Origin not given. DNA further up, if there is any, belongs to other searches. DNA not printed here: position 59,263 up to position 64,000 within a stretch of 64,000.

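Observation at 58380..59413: C-terminus of the giant virion protein is a SLOG-like + NADAR (YbiA/DUF1768-like) module, a candidate ejected anti-ADP-ribosylation or NAD-conflict effector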

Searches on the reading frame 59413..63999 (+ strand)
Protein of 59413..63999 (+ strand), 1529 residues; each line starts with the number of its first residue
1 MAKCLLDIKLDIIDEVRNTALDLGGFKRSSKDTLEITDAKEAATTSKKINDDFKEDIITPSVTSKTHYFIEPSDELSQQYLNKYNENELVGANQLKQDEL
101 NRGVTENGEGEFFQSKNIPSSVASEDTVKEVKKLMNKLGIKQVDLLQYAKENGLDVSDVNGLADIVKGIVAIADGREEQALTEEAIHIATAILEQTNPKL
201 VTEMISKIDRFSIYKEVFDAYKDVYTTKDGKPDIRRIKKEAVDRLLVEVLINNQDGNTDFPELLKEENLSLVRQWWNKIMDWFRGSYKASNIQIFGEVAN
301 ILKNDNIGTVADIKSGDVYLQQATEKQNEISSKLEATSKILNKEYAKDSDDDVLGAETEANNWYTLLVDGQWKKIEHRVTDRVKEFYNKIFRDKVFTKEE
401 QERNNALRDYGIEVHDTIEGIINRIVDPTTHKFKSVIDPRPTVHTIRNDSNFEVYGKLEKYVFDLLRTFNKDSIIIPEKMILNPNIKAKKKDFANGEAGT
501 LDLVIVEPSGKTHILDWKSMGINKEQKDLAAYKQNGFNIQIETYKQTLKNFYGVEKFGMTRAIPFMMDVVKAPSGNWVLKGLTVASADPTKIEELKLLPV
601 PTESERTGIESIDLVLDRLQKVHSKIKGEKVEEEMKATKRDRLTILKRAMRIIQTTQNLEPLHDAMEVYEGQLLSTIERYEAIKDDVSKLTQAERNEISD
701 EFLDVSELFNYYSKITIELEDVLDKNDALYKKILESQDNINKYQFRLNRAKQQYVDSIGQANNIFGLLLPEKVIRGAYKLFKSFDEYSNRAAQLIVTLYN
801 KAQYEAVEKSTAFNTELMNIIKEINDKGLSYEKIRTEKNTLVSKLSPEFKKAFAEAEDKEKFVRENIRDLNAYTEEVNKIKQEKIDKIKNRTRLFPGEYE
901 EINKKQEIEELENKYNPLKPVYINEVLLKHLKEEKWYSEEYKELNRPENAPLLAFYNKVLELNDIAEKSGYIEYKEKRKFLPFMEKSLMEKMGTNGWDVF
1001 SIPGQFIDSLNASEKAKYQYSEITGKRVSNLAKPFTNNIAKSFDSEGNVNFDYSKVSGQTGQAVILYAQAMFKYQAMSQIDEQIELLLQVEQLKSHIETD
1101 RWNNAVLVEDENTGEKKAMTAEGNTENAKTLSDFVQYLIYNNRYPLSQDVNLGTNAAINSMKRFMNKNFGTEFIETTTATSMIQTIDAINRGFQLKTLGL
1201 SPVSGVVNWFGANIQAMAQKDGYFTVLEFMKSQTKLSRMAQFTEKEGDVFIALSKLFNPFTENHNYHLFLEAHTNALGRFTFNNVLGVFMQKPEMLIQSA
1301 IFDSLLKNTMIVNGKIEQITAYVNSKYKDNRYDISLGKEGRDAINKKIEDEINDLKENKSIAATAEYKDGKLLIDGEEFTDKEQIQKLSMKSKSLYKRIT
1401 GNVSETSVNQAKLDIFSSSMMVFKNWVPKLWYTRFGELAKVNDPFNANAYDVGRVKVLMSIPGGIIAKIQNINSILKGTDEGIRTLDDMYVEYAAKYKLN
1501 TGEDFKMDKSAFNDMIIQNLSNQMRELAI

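Call 61: search_protein_families(library=pfam, proteins=[window:59413-63999:+], max_evalue=0.1)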
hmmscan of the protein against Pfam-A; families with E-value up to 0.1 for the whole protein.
window:59413-63999:+ (1529 aa): 1 family
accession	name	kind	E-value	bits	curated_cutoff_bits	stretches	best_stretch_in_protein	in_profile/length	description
PF17462.7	DUF5424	-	0.014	15.7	25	1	1283-1352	42-112/175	Family of unknown function (DUF5424)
